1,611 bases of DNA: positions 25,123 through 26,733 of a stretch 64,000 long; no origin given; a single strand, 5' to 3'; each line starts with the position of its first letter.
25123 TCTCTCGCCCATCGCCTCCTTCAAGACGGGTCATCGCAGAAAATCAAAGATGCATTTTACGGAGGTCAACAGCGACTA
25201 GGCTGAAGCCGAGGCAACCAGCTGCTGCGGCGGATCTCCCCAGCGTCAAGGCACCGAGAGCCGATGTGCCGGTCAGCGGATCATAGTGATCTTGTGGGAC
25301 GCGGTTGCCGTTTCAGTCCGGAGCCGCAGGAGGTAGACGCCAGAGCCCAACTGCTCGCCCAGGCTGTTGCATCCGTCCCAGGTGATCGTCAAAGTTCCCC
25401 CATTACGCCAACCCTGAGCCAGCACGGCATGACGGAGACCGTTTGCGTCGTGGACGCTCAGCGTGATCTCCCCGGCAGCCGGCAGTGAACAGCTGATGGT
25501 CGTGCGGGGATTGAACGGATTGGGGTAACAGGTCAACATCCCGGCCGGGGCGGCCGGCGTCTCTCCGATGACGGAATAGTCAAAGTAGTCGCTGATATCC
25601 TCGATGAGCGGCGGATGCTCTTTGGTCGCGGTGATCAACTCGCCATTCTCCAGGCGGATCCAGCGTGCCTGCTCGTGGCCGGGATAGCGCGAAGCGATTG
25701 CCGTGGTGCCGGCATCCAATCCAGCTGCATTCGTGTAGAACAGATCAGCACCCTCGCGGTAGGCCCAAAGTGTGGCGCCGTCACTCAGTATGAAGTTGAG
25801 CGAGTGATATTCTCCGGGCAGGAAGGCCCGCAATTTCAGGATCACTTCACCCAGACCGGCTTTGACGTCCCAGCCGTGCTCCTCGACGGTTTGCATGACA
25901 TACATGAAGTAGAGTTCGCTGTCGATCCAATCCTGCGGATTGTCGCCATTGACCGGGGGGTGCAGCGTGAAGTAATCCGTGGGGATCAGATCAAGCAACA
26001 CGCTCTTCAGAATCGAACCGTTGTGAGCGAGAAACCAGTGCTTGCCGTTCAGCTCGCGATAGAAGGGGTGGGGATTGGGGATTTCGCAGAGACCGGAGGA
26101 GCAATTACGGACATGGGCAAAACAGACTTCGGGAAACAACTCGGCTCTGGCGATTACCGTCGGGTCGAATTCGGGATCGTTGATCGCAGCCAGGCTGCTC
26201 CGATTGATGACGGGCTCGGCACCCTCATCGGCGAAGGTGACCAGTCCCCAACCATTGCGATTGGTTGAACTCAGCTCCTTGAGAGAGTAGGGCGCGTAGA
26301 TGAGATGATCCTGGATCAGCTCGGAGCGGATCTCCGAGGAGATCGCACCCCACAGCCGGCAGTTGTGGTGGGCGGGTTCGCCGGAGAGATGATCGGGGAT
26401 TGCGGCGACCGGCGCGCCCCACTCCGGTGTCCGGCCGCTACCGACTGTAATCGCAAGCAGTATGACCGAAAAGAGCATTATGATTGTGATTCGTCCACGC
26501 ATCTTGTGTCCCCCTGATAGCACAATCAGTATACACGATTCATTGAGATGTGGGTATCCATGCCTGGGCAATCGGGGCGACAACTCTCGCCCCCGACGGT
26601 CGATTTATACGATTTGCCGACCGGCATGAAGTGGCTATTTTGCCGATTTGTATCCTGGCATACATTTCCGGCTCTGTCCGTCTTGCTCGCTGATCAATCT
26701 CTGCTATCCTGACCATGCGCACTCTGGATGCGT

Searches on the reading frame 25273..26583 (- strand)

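Call 20: search_protein_families(library=pfam, proteins=[window:25273-26583:-], max_evalue=0.001)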
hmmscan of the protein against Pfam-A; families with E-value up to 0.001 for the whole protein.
window:25273-26583:- (436 aa): 3 families
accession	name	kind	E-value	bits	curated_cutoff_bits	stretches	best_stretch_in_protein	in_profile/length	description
PF13230.11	GATase_4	-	2.6e-18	66.4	23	1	104-283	28-192/272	Glutamine amidotransferases class-II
PF13860.13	FlgD_ig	-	6e-06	26.6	27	1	369-424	21-76/79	FlgD Ig-like domain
PF18962.6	Por_Secre_tail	-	0.00086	20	27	0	353-432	2-73/75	Secretion system C-terminal sorting domain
